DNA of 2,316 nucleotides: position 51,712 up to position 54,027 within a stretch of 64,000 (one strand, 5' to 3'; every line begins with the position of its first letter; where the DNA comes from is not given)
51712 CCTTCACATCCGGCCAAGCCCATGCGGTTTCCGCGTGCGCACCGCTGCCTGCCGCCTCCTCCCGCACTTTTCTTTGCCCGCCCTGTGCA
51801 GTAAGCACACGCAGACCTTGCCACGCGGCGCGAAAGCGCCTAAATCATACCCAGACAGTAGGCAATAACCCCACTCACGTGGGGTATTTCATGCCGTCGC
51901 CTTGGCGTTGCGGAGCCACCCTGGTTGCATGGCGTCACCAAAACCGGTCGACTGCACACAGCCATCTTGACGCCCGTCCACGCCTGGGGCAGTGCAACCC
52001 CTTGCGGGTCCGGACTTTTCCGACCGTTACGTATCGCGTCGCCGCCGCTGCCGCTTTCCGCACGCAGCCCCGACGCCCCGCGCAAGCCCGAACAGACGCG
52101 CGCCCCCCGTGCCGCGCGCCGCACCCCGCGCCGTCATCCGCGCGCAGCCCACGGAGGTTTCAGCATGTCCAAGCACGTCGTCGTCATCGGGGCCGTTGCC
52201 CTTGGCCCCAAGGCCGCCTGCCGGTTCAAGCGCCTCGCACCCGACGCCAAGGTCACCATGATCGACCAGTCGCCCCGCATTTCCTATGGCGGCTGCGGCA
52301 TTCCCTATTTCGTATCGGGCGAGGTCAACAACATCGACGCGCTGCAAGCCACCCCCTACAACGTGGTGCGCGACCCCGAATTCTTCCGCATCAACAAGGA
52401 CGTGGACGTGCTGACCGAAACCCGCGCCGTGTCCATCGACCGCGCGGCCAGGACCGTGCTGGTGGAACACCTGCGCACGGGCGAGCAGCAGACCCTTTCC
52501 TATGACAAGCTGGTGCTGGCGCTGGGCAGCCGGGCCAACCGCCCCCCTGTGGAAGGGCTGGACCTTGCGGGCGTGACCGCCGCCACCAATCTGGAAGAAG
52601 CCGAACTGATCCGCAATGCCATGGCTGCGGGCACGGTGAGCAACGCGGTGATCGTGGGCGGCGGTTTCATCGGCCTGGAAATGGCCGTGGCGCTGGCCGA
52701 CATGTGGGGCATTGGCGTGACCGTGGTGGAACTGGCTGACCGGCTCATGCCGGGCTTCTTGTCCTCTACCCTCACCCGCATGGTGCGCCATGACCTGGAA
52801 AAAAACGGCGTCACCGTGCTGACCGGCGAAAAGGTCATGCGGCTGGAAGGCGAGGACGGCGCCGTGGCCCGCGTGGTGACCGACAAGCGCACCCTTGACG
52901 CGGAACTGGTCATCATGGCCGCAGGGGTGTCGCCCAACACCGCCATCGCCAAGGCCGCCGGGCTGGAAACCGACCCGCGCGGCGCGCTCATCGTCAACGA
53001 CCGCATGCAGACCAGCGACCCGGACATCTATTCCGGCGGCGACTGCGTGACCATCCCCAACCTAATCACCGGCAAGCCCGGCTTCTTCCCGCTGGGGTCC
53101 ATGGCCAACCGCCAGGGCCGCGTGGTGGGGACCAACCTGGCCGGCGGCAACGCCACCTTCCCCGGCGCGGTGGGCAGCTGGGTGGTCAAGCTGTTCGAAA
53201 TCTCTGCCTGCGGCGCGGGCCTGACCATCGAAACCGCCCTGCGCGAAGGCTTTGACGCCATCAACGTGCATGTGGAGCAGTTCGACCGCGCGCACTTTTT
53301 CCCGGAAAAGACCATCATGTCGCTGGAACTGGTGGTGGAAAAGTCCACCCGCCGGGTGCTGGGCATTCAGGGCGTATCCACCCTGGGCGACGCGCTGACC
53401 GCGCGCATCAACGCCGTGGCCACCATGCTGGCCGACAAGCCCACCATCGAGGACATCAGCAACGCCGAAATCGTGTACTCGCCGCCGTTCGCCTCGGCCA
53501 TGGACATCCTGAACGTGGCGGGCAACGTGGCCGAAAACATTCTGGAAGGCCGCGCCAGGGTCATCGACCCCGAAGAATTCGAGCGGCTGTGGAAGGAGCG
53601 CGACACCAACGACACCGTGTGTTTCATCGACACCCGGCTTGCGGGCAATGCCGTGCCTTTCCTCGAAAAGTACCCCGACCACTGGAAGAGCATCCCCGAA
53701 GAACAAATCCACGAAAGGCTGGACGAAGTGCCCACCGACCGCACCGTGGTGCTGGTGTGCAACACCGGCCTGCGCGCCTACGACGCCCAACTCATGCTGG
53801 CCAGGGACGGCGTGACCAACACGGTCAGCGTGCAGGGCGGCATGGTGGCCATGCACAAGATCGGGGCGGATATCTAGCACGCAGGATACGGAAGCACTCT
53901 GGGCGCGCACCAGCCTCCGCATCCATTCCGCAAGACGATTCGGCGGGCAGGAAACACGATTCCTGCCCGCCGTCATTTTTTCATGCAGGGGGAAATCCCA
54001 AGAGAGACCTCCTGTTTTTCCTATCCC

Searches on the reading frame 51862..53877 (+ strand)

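Call 29: search_protein_families(library=pfam, proteins=[window:51862-53877:+], max_evalue=0.00001)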
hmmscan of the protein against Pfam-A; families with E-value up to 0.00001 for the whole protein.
window:51862-53877:+ (671 aa): 5 families
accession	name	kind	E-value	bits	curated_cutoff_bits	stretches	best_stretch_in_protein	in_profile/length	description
PF07992.20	Pyr_redox_2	-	2.6e-64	217.9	26.1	1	105-402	2-284/291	Pyridine nucleotide-disulphide oxidoreductase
PF00070.33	Pyr_redox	-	2.9e-19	69.8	22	1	262-340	2-79/82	Pyridine nucleotide-disulphide oxidoreductase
PF02852.28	Pyr_redox_dim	-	8.6e-09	36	25.3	1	446-547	8-106/110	Pyridine nucleotide-disulphide oxidoreductase, dimerisation domain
PF01266.30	DAO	-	9.4e-09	35.7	27.9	0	304-375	151-227/353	FAD dependent oxidoreductase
PF13738.12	Pyr_redox_3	-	2e-06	27.7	30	0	312-359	91-139/305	Pyridine nucleotide-disulphide oxidoreductase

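Call 73: search_protein_families(library=ncbifam, proteins=[window:51862-53877:+], max_evalue=1e-10)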
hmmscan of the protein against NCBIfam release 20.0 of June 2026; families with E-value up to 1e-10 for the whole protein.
window:51862-53877:+ (671 aa): 38 families (the best 25 are shown)
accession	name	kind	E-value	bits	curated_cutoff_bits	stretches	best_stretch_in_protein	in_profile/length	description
NF007123.0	PRK09564.1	equivalog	8.8e-106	354.2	458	1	105-557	2-443/444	CoA-disulfide reductase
TIGR03385.1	CoA_CoA_reduc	equivalog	8.9e-105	351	578.8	1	106-554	2-439/439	CoA-disulfide reductase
NF046103.1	NOXase_Strep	equivalog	4.1e-71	240.3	600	1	106-553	2-437/442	H2O-forming NADH oxidase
NF010037.0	PRK13512.1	equivalog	1.6e-58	198.6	394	1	105-556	3-436/438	CoA-disulfide reductase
TIGR02374.1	nitri_red_nirB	equivalog_domain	7e-52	176.9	578.35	1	178-456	66-332/794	nitrite reductase large subunit NirB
NF045765.1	PhenlGlyoxDHPadH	equivalog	1.1e-45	156.2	475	1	106-458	5-341/416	NADH-dependent phenylglyoxylate dehydrogenase subunit epsilon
TIGR02053.1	MerA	equivalog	1.1e-38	133.4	454.45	1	175-539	89-439/465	mercury(II) reductase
NF003437.0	PRK04965.1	equivalog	6.5e-37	127.4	392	1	175-398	67-277/378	NADH:flavorubredoxin reductase NorW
TIGR01350.1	lipoamide_DH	equivalog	1e-36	126.7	408.8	1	196-535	116-436/461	dihydrolipoyl dehydrogenase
NF011565.0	PRK14989.1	subfamily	1.3e-34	119.4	883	1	166-453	61-334/847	nitrite reductase large subunit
NF042949.2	3PPDioc_HcaD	equivalog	2.9e-34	118.5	450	1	104-397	2-277/386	3-phenylpropionate/cinnamic acid dioxygenase ferredoxin--NAD(+) reductase subunit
NF041682.1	ant_diox_AndAa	equivalog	9.7e-33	113.4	650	1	103-433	3-316/406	anthranilate 1,2-dioxygenase system ferredoxin--NAD(+) reductase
NF003585.0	PRK05249.1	equivalog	1.3e-32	113.1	465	1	196-535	122-439/464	Si-specific NAD(P)(+) transhydrogenase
NF004945.0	PRK06292.2-3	equivalog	6.4e-32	111.1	494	1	186-536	102-435/457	dihydrolipoyl dehydrogenase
NF004943.0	PRK06292.2-1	equivalog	5.1e-27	94.8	432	1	195-534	114-436/456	dihydrolipoyl dehydrogenase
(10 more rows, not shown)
